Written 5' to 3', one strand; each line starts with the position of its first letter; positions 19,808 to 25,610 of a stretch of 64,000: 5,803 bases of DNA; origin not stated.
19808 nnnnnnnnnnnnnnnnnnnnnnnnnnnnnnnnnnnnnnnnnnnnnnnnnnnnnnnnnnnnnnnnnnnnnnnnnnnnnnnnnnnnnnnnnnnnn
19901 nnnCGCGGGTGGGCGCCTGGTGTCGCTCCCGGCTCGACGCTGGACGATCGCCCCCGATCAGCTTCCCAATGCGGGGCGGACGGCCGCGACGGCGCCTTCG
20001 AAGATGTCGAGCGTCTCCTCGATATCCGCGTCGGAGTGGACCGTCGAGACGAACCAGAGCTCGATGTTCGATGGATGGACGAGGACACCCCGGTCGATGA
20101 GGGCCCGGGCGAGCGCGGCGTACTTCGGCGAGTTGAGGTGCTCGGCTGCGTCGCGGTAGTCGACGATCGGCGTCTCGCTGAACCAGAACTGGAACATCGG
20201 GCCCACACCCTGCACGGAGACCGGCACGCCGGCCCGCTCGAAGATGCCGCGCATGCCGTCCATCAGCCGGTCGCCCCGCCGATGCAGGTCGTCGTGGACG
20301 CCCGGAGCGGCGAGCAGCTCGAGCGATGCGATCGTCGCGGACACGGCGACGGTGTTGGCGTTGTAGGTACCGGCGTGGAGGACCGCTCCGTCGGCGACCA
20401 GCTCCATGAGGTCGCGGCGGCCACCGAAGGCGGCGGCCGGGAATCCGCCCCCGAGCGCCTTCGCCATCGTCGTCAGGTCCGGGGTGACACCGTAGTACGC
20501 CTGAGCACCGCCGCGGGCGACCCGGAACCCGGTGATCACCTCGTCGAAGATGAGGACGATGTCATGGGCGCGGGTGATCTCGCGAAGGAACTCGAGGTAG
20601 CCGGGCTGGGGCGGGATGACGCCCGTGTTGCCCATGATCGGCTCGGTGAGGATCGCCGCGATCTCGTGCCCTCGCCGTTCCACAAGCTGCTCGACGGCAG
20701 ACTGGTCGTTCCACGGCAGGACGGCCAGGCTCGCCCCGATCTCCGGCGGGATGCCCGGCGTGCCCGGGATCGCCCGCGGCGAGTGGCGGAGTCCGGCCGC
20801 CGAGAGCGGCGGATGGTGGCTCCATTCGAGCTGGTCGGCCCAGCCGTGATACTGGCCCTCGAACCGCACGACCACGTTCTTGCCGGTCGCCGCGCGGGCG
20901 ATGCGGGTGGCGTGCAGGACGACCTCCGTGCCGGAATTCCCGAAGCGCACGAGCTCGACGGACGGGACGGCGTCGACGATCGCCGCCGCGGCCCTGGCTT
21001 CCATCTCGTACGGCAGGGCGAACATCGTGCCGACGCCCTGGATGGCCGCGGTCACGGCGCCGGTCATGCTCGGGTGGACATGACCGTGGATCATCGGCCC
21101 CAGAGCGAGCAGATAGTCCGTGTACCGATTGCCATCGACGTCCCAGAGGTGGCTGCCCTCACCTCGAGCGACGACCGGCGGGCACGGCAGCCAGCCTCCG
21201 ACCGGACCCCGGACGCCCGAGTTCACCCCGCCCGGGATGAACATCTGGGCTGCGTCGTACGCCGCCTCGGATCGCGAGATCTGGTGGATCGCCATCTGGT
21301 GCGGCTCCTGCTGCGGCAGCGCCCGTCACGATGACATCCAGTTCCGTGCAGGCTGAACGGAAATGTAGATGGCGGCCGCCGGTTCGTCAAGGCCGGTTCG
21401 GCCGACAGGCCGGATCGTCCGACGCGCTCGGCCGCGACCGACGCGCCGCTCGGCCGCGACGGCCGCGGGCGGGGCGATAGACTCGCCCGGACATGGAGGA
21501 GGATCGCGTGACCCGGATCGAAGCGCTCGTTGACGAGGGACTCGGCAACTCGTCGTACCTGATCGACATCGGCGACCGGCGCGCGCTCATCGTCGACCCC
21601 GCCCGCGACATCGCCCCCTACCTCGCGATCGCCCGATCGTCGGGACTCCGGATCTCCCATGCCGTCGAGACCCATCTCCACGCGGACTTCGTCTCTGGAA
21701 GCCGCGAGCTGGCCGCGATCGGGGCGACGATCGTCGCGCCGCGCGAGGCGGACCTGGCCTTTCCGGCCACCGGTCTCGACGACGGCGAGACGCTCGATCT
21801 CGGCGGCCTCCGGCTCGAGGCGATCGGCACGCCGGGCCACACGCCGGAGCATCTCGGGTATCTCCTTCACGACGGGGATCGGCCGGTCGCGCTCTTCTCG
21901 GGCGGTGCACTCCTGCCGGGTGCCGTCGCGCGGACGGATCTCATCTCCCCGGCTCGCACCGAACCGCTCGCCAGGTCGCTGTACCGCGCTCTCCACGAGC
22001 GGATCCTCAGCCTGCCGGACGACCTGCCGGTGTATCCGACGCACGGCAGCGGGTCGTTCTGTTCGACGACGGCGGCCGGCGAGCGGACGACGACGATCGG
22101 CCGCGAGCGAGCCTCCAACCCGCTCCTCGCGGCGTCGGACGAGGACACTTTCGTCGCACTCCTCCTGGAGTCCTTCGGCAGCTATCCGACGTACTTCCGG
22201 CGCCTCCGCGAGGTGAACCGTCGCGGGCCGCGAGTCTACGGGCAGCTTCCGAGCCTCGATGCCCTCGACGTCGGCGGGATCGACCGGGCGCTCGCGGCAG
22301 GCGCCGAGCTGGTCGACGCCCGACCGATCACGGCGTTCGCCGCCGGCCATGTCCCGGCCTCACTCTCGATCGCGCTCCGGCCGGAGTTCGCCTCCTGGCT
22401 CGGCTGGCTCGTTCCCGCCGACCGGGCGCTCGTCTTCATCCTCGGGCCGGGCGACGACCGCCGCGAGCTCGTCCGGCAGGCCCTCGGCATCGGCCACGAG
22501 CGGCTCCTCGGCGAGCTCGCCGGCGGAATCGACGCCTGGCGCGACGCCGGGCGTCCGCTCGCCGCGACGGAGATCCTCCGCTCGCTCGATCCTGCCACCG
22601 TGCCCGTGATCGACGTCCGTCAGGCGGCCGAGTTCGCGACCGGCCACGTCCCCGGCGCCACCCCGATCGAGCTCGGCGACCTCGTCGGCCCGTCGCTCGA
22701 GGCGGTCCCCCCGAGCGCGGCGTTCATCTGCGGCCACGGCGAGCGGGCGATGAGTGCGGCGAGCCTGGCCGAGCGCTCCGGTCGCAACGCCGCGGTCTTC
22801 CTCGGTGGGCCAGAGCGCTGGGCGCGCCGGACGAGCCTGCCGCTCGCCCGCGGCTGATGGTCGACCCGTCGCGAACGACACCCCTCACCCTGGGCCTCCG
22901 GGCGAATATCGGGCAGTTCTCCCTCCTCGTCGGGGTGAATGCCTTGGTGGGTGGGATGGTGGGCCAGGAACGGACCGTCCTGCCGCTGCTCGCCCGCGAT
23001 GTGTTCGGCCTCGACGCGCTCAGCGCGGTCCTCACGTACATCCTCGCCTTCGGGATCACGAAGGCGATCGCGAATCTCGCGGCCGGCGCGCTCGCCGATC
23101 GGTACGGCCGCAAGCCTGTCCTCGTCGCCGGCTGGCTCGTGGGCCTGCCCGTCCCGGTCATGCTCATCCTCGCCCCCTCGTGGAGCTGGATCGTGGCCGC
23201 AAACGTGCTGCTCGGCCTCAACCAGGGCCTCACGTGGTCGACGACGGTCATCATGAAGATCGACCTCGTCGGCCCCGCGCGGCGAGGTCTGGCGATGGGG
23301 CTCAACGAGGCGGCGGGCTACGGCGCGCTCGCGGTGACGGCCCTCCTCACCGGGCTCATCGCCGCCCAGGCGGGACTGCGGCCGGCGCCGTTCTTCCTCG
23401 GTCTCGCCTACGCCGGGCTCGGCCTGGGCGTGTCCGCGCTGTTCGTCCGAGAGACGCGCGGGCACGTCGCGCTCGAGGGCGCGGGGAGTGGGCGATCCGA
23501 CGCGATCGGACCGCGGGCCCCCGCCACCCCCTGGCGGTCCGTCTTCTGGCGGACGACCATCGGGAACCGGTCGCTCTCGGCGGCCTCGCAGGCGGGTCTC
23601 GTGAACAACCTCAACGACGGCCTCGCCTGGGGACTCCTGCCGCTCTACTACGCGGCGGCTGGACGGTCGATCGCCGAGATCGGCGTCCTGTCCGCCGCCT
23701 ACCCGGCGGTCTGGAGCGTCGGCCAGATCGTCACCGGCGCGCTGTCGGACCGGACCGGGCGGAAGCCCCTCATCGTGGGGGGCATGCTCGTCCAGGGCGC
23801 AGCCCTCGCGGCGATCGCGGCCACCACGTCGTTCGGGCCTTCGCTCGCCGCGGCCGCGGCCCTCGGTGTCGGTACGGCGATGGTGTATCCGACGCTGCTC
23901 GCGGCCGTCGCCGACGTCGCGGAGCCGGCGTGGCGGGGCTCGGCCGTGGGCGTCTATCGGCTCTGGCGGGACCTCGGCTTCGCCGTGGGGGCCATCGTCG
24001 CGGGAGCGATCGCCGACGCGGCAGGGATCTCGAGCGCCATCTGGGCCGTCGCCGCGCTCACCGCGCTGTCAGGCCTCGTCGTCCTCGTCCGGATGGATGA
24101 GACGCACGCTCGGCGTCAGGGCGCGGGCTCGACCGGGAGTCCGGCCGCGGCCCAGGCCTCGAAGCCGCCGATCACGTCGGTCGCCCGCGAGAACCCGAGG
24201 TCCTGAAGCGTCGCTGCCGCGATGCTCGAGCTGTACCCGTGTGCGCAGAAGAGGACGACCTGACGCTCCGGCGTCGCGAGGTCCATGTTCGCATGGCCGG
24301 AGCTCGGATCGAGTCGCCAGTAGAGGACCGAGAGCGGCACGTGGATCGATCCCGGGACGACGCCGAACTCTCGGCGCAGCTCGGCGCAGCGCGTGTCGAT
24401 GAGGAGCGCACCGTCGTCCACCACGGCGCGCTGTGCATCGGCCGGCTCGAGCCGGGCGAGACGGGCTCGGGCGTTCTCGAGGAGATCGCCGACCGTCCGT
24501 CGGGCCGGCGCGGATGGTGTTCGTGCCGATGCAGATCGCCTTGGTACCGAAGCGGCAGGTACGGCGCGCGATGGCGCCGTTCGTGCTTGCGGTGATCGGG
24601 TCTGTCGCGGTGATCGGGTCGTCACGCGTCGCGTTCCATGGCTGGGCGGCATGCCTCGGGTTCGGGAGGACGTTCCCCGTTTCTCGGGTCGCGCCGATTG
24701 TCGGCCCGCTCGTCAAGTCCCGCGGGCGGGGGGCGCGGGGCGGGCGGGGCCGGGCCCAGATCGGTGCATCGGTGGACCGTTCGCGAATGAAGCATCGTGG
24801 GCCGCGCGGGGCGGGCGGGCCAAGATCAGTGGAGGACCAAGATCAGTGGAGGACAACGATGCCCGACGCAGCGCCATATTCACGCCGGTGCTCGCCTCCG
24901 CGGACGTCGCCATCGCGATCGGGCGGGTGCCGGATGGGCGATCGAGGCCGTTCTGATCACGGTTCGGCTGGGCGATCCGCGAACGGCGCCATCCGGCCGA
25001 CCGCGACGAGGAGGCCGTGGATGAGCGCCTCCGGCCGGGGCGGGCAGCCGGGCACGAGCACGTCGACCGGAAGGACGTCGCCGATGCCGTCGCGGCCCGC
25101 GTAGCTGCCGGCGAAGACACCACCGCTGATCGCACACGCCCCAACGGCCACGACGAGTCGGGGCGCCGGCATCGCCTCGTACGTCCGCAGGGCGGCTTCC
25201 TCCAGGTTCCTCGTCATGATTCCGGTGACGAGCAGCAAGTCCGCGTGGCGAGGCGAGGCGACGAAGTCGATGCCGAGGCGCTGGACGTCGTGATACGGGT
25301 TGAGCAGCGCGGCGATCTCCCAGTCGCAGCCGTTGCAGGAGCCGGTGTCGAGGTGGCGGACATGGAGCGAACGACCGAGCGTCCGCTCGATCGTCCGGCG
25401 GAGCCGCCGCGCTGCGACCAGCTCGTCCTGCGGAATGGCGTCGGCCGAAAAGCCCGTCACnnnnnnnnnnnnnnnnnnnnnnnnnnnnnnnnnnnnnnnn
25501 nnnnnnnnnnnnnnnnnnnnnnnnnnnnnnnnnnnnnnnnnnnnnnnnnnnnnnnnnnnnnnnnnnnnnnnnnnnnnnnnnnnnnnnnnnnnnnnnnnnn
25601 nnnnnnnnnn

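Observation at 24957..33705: Seven-gene Group-4 [NiFe]-hydrogenase operon with a divergent Cys-less ArsR regulator (Rv0081-Rv0087-like locus)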

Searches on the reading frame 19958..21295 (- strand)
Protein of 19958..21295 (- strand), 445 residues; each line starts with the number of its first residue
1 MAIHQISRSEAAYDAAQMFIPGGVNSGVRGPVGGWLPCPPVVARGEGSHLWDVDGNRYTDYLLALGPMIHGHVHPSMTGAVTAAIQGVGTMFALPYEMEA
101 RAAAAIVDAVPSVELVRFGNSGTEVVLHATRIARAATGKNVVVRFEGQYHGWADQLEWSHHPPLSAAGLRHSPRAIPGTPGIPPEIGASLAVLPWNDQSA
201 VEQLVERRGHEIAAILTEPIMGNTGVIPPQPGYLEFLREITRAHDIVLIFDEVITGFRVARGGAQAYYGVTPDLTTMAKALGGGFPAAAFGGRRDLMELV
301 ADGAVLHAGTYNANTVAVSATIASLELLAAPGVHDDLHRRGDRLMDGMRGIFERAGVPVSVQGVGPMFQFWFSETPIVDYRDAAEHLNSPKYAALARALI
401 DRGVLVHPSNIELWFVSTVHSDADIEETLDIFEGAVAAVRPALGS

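Call 28: search_protein_families(library=pfam, proteins=[window:19958-21295:-], max_evalue=0.0001)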
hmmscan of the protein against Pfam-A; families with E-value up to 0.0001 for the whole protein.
window:19958-21295:- (445 aa): 1 family
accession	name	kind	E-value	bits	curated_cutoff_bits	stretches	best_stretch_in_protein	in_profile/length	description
PF00202.27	Aminotran_3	-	7.8e-66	222.9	30.5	1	41-435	12-402/403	Aminotransferase class-III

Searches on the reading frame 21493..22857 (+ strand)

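Call 28: search_protein_families(library=pfam, proteins=[window:21493-22857:+], max_evalue=0.0001)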
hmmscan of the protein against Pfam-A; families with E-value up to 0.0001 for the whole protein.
window:21493-22857:+ (454 aa): 2 families
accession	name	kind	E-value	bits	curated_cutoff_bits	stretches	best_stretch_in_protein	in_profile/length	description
PF00581.25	Rhodanese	-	9e-18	65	22.2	2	359-445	3-101/102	Rhodanese-like domain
PF00753.33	Lactamase_B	-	1.5e-09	38.5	22.7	1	17-177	4-190/196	Metallo-beta-lactamase superfamily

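Call 85: search_protein_families(library=ncbifam, proteins=[window:21493-22857:+], max_evalue=0.00001)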
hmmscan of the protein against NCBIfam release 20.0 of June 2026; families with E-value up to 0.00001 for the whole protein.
window:21493-22857:+ (454 aa): 6 families
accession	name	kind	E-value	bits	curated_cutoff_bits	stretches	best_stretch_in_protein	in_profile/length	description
TIGR03413.1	GSH_gloB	equivalog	2.4e-18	66.4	200.8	1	19-184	10-164/248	hydroxyacylglutathione hydrolase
NF006444.0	PRK08762.1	equivalog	2.4e-11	42.9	449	1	369-447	29-111/387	molybdopterin-synthase adenylyltransferase MoeB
NF007597.0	PRK10241.1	equivalog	7.5e-09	35.2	421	1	27-181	20-162/251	hydroxyacylglutathione hydrolase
NF053820.1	MBLfold_Strvi7410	exception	2.8e-07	30.3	525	1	85-149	148-217/343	Strvi_7410 family MBL fold metallo-hydrolase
NF040641.1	bifunc_ST_SDO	equivalog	4.4e-07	29.1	625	0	95-223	262-378/423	bifunctional sulfur transferase/dioxygenase Blh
NF012229.1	bla_class_B_core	domain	6.8e-06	26.3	100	0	40-121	38-134/139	metallo-beta-lactamase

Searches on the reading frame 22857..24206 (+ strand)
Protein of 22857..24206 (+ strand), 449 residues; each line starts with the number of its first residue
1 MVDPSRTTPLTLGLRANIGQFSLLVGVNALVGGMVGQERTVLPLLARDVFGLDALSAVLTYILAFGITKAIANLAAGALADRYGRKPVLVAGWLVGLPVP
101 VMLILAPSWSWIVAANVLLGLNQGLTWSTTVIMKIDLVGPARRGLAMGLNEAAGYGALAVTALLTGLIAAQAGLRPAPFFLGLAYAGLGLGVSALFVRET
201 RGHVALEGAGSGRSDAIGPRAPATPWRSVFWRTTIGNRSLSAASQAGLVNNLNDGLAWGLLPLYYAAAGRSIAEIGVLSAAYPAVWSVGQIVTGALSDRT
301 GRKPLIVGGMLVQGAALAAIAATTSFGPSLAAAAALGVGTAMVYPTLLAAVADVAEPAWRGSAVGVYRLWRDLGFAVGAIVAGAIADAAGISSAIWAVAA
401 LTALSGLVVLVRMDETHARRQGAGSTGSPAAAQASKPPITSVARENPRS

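Call 28: search_protein_families(library=pfam, proteins=[window:22857-24206:+], max_evalue=0.0001)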
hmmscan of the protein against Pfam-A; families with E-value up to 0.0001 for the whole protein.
window:22857-24206:+ (449 aa): 4 families
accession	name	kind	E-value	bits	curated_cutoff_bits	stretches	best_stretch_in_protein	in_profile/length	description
PF07690.21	MFS_1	-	4.3e-46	157.9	33.4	2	247-426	5-188/347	Major Facilitator Superfamily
PF00083.30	Sugar_tr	-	2.8e-11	43.4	22.3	1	272-398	45-172/452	Sugar (and other) transporter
PF12832.13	MFS_1_like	-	4.6e-10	39.5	25.2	1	262-422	23-188/373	MFS_1 like family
PF06609.19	TRI12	-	7.9e-06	25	23.2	0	42-130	67-152/599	Fungal trichothecene efflux pump (TRI12)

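Call 85: search_protein_families(library=ncbifam, proteins=[window:22857-24206:+], max_evalue=0.00001)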
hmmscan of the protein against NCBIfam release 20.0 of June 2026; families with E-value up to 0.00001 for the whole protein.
window:22857-24206:+ (449 aa): 22 families
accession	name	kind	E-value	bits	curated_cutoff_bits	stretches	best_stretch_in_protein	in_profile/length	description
TIGR00880.1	2_A_01_02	superfamily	3.6e-25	88.7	131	2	60-200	2-141/141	multidrug resistance protein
NF003477.0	PRK05122.1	subfamily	1.4e-20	73.4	374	2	260-420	240-397/404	MFS transporter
NF009048.0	PRK12382.1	subfamily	1.1e-16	60.7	364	1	263-413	241-388/392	arabinose transporter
TIGR00900.1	2A0121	subfamily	4.1e-14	52.7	319.6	1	246-420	7-186/364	H+ Antiporter protein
TIGR00881.1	2A0104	subfamily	2e-13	50.1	407.75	1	271-417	28-175/379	phosphoglycerate transporter protein PgtP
NF049980.1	SfMCT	equivalog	1.7e-12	46.7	320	1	48-198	30-179/378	L-lactate MFS transporter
NF008654.0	PRK11652.1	equivalog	4.3e-12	45.6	479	1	275-342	46-113/397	multidrug efflux MFS transporter EmrD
NF033134.0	cmlA_floR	equivalog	7.6e-11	42.1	450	1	280-422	52-195/388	CmlA/FloR family chloramphenicol efflux MFS transporter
NF008314.0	PRK11102.1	equivalog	2.7e-09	36.8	303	0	280-420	52-192/396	Bcr/CflA family multidrug efflux MFS transporter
NF047574.1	opine_export_Sa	equivalog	4.2e-09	35.9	235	1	234-403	207-378/388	staphylopine family metallophore export MFS transporter CntE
TIGR00898.1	2A0119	subfamily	4.4e-09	35.6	550.75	1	74-147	144-217/506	cation transport protein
NF012191.0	tet_MFS_C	exception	5.7e-09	35.4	850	0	26-200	12-184/396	tetracycline efflux MFS transporter Tet(C)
TIGR00710.1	efflux_Bcr_CflA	subfamily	6.6e-09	35.7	200.9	0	64-121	48-105/385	Bcr/CflA family efflux MFS transporter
TIGR00895.1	2A0115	subfamily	2.4e-08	33.3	418.55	1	274-410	53-185/398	aromatic acid/H+ symport family MFS transporter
NF008586.0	PRK11551.1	equivalog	7.1e-08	31.8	410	1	288-411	65-187/406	3-(3-hydroxy-phenyl)propionate transporter MhpT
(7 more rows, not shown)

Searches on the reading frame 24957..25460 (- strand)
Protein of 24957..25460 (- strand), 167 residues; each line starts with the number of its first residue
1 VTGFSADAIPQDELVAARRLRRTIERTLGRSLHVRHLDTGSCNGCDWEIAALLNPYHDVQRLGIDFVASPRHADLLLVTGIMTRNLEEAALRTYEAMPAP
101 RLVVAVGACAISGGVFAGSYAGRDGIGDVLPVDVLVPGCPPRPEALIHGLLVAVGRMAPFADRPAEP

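Call 5: search_protein_families(library=pfam, proteins=[window:24957-25460:-], max_evalue=0.01)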
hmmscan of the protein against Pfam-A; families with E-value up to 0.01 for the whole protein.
window:24957-25460:- (167 aa): 1 family
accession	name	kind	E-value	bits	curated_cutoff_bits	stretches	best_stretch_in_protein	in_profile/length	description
PF01058.29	Oxidored_q6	-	8.2e-31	106.8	27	1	42-151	1-126/128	NADH ubiquinone oxidoreductase, 20 Kd subunit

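Call 6: search_protein_families(library=ncbifam, proteins=[window:24957-25460:-], max_evalue=0.001)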
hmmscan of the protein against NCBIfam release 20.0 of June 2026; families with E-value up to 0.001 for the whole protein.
window:24957-25460:- (167 aa): 15 families
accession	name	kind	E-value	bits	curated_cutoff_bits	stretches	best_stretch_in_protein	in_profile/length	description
NF005012.1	PRK06411.1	subfamily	4.4e-36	123.9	116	1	30-151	34-152/166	NADH-quinone oxidoreductase subunit NuoB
TIGR01957.1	nuoB_fam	subfamily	3.4e-33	114.6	142.7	1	42-152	26-137/145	NADH-quinone oxidoreductase subunit B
NF011394.0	PRK14819.1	equivalog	1.1e-31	110.3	312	1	32-152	31-151/264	NADH-quinone oxidoreductase subunit B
NF011395.0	PRK14820.1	equivalog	4.1e-30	104.9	263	1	41-151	43-151/180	NADH-quinone oxidoreductase subunit B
NF011391.0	PRK14816.1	equivalog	8.5e-30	103.8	283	1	29-151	49-171/196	NADH-quinone oxidoreductase subunit B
NF011393.0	PRK14818.1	equivalog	8.9e-30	103.5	255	1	29-151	28-149/173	NADH dehydrogenase subunit B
NF009808.0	PRK13292.1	equivalog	1.5e-27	95.8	1156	1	44-158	36-150/791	NADH-quinone oxidoreductase subunit B/C/D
NF011388.0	PRK14813.1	equivalog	6.6e-27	94.6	294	1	44-151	39-147/189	NADH dehydrogenase subunit B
NF011390.0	PRK14815.1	equivalog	9.4e-27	93.5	281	1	44-152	44-152/183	NADH dehydrogenase subunit B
NF011392.0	PRK14817.1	equivalog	5.2e-25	88.2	271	1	44-153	47-156/182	NADH-quinone oxidoreductase subunit B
NF011389.0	PRK14814.1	equivalog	1.4e-23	83.6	285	1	41-151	43-151/186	NADH dehydrogenase subunit B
TIGR03294.1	FrhG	equivalog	1.1e-06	28.6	245.5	1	72-150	50-137/228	coenzyme F420 hydrogenase subunit gamma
NF045875.1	F420_non_VhuG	exception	2.9e-05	23.5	450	0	126-148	136-158/286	F420-non-reducing hydrogenase subunit VhuG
NF045520.1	H2_NiFeSe_small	exception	0.00017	21.1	470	0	101-156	145-208/314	NiFeSe hydrogenase small subunit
NF007779.0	PRK10468.1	equivalog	0.00086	18.4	659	0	101-148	149-200/372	hydrogenase 2 small subunit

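Call 99: search_solved_structures(query=window:24957-25460:-, max_evalue=1e-10, show_alignments=1)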
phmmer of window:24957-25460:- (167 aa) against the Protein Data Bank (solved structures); distinct sequences matched with E-value up to 1e-10: 43.
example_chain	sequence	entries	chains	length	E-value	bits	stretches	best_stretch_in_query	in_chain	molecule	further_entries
6cfw_J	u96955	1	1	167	2.8e-41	144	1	25-160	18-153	Probable membrane-bound hydrogenase subunit mbhJ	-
7z0s_G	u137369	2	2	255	7.5e-38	132.8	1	12-157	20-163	Formate hydrogenlyase subunit 7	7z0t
6hum_K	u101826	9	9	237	1e-26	96.6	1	45-151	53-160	NAD(P)H-quinone oxidoreductase subunit K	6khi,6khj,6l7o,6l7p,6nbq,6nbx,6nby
9grx_K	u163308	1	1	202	1.2e-26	96.4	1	44-150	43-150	NAD(P)H-quinone oxidoreductase subunit K, chloroplastic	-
6g2j_B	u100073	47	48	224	5e-26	94.3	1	45-152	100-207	NADH dehydrogenase [ubiquinone] iron-sulfur protein 7, mitochondrial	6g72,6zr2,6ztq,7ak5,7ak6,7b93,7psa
5lc5_B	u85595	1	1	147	5e-26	94.3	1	45-152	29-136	NADH dehydrogenase [ubiquinone] iron-sulfur protein 7, mitochondrial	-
7zeb_6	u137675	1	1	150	5.3e-26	94.3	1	45-152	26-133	NADH dehydrogenase [ubiquinone] iron-sulfur protein 7, mitochondrial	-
7v2c_C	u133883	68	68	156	5.6e-26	94.2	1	45-152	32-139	NADH dehydrogenase [ubiquinone] iron-sulfur protein 7,mitochondrial | NADH dehydrogenase [ubiquinone] iron-sulfur protein 7, mitochondrial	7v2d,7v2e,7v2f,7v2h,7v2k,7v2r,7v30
9w2u_B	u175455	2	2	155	5.7e-26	94.1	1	45-152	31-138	NADH dehydrogenase [ubiquinone] iron-sulfur protein 7, mitochondrial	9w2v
7zd6_6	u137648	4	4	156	5.8e-26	94.1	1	45-152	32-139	NADH dehydrogenase [ubiquinone] iron-sulfur protein 7, mitochondrial | Complex I-20kD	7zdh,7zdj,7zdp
8b9z_B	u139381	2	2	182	6.2e-26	94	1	44-152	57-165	LD31474p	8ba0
5xtb_C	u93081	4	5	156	7.7e-26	93.7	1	45-152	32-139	NADH dehydrogenase [ubiquinone] iron-sulfur protein 7, mitochondrial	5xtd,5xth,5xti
5ldw_B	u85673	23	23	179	8.1e-26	93.6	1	45-152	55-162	NADH dehydrogenase [ubiquinone] iron-sulfur protein 7, mitochondrial | Mitochondrial complex I, PSST subunit | NADH:ubiquinone oxidoreductase core subunit S7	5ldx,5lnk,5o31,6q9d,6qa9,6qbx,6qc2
9ti4_E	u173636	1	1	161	8.3e-26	93.6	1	45-152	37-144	NADH dehydrogenase [ubiquinone] iron-sulfur protein 7, mitochondrial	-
8esw_S7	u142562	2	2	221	9.5e-26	93.4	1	44-152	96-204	LD31474p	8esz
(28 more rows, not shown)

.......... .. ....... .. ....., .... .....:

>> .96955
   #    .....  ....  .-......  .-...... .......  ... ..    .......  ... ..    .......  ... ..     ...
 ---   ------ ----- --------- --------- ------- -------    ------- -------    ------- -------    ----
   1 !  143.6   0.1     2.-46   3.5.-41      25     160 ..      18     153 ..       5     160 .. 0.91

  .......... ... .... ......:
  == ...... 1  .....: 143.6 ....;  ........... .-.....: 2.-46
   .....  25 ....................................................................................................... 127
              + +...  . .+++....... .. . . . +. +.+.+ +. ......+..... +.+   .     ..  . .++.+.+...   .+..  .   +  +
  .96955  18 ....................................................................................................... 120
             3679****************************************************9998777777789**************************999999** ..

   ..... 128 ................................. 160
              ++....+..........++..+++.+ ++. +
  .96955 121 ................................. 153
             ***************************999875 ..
